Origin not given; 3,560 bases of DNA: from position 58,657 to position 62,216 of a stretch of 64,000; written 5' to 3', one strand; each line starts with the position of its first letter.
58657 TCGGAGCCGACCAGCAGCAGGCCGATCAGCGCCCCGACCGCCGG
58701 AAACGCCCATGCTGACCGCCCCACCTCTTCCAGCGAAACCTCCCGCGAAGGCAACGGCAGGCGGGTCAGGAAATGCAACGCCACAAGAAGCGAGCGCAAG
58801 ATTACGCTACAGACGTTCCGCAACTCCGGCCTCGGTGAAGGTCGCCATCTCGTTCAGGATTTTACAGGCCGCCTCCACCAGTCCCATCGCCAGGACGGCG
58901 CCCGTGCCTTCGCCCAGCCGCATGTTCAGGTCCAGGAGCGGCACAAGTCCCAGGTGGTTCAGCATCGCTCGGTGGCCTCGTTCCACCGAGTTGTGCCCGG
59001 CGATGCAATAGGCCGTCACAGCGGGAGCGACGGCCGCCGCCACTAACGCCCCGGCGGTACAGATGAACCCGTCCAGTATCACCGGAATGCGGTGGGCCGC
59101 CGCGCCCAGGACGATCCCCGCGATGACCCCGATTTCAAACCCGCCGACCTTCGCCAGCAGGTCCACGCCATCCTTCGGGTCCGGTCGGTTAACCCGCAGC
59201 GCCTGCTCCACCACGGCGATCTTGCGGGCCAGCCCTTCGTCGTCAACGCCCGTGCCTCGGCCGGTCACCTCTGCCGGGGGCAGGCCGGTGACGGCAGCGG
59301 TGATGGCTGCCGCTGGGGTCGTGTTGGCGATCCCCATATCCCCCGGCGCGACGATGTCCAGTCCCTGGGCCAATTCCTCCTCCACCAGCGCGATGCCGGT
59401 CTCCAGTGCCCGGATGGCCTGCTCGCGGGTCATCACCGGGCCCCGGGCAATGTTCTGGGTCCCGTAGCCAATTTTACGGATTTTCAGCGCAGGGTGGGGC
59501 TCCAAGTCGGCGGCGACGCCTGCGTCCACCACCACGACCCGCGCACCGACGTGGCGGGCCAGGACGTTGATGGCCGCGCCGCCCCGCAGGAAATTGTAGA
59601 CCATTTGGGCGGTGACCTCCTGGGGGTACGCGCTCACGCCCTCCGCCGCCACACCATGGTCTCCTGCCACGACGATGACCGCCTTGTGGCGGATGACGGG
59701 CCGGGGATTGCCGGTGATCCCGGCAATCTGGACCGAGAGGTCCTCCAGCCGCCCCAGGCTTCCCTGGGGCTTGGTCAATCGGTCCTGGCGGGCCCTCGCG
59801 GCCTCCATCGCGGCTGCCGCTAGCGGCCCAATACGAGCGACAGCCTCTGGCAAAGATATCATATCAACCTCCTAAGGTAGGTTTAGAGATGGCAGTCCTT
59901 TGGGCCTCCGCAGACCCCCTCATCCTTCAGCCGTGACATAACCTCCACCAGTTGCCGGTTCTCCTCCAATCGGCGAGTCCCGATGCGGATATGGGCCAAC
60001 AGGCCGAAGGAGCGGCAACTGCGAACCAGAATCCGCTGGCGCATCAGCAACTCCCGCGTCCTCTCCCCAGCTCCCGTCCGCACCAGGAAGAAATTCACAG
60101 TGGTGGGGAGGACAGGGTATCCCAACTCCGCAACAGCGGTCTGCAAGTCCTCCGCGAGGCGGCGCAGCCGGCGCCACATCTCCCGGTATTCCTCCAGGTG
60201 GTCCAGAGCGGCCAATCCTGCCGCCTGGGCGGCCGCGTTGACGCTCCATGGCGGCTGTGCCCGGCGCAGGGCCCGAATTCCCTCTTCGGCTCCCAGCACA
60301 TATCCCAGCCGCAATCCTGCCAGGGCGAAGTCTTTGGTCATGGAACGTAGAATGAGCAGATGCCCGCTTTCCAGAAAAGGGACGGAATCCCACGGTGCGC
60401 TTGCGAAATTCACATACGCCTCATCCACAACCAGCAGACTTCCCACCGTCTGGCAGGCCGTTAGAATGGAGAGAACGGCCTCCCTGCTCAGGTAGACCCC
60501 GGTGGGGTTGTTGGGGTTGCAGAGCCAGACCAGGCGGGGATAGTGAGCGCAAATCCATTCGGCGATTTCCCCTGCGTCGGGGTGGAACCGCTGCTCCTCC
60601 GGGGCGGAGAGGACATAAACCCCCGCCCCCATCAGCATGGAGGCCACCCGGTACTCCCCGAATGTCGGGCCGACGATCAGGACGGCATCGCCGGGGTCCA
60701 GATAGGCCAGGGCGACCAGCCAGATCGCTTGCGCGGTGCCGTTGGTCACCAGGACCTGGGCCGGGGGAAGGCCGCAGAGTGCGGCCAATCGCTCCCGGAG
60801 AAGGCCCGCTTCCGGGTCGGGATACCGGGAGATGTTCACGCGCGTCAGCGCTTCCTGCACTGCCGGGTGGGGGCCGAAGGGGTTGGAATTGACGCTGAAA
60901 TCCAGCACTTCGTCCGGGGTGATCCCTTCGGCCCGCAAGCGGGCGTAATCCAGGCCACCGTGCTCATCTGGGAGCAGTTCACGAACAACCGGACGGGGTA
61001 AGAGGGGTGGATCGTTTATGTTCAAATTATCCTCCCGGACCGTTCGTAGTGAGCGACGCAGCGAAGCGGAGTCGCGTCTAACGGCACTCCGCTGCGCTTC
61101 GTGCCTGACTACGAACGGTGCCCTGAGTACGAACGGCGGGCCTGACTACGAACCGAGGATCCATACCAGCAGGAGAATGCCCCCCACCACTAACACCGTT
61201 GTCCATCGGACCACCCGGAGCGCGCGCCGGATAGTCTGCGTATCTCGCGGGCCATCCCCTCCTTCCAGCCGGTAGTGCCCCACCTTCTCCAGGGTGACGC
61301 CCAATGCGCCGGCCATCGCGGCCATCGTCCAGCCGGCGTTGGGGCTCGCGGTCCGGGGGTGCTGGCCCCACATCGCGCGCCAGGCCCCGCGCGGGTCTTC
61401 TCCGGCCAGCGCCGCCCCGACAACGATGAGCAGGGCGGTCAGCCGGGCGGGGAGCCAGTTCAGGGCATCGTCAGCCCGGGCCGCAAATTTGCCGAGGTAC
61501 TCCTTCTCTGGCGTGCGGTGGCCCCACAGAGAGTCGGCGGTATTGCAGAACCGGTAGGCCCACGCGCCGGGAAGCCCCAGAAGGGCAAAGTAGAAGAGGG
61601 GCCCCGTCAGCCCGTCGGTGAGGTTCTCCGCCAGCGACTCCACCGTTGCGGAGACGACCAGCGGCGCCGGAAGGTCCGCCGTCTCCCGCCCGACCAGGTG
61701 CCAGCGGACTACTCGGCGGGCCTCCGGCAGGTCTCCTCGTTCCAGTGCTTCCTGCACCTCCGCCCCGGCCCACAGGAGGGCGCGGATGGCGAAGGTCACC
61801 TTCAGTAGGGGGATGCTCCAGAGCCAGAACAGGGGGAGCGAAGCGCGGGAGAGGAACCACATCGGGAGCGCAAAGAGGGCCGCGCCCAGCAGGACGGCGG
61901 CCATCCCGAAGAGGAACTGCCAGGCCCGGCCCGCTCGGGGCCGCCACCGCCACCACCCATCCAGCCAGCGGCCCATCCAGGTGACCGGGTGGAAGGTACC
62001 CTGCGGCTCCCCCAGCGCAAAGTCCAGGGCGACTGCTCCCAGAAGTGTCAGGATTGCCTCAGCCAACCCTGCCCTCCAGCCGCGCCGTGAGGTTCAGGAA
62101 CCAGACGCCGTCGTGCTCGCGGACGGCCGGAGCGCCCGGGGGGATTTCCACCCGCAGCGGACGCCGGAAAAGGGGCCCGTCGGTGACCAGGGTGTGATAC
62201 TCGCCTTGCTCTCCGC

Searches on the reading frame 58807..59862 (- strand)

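Call 13: search_protein_families(library=pfam, proteins=[window:58807-59862:-], max_evalue=0.001)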
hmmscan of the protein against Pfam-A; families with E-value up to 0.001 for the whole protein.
window:58807-59862:- (351 aa): 1 family
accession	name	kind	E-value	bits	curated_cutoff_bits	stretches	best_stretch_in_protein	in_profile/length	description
PF02277.22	DBI_PRT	-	5.2e-144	480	22.6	1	12-347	2-329/329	Phosphoribosyltransferase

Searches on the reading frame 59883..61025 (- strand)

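Call 13: search_protein_families(library=pfam, proteins=[window:59883-61025:-], max_evalue=0.001)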
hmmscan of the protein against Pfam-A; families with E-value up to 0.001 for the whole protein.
window:59883-61025:- (380 aa): 2 families
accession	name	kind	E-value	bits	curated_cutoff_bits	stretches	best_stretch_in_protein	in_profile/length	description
PF00155.27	Aminotran_1_2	-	5e-54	184.3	19.7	1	39-361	2-359/361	Aminotransferase class I and II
PF00266.25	Aminotran_5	-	5.4e-06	26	21.5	1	77-203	49-177/371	Aminotransferase class-V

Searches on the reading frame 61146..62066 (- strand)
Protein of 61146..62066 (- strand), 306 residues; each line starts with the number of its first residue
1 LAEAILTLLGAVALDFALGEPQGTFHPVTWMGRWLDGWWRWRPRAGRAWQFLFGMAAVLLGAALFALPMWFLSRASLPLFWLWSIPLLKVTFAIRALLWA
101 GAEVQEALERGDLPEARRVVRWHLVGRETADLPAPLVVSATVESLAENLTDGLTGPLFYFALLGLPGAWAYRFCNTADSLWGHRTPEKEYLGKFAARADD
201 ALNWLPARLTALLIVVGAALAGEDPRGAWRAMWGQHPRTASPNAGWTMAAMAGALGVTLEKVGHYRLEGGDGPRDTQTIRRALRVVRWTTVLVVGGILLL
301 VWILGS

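Call 13: search_protein_families(library=pfam, proteins=[window:61146-62066:-], max_evalue=0.001)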
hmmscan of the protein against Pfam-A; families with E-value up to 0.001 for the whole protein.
window:61146-62066:- (306 aa): 1 family
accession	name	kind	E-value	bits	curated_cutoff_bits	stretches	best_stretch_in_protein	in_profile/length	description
PF03186.18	CobD_Cbib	-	2.9e-84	283.2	34.4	1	8-285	1-281/282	CobD/Cbib protein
